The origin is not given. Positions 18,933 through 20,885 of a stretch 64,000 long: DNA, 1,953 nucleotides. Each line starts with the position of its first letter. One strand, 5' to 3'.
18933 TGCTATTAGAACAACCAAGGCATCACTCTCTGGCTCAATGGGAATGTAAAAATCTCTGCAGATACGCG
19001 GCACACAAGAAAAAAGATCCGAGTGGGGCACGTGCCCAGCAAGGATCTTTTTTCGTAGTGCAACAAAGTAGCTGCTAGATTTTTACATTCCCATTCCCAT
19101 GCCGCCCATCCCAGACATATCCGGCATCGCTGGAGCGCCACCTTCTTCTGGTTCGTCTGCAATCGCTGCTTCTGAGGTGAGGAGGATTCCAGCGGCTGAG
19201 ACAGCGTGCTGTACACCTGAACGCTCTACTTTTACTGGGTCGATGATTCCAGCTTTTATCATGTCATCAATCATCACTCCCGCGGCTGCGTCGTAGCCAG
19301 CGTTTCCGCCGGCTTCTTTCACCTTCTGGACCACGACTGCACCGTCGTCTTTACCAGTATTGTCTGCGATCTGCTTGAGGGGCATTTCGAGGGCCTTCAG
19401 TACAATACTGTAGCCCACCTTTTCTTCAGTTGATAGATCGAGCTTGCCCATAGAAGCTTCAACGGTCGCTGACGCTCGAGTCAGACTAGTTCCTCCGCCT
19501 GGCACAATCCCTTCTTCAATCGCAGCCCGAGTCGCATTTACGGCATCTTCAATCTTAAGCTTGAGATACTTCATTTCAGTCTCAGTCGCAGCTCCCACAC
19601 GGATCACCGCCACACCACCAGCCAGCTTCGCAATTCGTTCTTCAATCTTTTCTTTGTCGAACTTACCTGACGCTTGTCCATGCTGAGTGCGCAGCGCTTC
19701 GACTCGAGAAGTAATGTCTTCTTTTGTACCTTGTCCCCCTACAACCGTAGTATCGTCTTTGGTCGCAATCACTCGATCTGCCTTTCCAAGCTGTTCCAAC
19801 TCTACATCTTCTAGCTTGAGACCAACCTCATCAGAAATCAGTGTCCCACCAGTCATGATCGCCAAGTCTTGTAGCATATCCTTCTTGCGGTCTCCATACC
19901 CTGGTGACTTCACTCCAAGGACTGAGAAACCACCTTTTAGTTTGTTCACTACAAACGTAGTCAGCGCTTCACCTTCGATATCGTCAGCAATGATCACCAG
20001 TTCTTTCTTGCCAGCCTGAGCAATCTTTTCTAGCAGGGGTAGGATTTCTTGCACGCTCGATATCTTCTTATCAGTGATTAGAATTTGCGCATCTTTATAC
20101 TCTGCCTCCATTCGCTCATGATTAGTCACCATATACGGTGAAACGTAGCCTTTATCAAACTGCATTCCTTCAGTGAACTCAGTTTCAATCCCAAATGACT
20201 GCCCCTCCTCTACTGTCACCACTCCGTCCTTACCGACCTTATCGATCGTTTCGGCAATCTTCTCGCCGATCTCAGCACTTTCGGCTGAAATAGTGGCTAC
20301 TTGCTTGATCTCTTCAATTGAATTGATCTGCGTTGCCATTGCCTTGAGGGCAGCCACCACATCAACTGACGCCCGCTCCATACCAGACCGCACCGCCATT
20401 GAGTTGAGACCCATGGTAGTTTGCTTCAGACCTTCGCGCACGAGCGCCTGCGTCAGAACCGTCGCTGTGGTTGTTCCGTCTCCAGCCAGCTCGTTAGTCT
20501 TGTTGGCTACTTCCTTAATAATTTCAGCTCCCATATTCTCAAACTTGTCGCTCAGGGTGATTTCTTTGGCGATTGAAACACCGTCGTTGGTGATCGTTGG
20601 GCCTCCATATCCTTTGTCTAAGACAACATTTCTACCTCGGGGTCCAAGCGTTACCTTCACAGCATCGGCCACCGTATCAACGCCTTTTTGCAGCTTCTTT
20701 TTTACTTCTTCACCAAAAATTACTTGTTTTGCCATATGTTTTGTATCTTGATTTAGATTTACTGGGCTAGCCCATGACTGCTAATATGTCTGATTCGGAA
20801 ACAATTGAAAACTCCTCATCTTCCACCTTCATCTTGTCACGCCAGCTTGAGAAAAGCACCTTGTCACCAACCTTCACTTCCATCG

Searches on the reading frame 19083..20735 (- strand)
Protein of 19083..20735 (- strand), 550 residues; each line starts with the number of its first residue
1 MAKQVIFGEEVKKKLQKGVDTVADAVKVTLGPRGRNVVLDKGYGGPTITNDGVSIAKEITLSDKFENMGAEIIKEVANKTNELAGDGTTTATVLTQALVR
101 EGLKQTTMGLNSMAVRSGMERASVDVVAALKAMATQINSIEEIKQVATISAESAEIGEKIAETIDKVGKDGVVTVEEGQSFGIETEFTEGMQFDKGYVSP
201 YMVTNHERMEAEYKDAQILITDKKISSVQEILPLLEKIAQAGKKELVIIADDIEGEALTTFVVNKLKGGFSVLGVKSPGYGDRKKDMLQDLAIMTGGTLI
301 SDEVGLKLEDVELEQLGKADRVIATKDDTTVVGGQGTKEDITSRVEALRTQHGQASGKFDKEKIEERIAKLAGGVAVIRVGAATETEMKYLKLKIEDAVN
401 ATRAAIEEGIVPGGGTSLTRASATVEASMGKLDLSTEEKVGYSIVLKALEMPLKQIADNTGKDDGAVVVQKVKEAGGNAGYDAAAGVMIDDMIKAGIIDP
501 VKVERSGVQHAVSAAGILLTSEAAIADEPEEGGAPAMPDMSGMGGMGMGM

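Call 38: list_cluster_members(proteins=[P0001, window:19083-20735:-, window:59981-61270:-])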
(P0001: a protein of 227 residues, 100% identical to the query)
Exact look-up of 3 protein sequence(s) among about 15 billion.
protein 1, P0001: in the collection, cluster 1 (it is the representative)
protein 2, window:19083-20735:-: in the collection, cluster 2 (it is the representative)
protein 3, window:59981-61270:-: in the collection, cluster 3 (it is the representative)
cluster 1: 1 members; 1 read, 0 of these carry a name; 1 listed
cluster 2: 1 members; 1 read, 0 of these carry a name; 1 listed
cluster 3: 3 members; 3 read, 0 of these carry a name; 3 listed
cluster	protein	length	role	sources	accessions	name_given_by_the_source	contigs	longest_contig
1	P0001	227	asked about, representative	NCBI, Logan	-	-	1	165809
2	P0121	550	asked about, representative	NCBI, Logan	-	-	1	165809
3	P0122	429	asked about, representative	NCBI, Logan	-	-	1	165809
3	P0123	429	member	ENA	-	-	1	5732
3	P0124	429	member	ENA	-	-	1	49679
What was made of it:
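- Tried and rejected: Cluster look-up gave no organism names (call 38).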
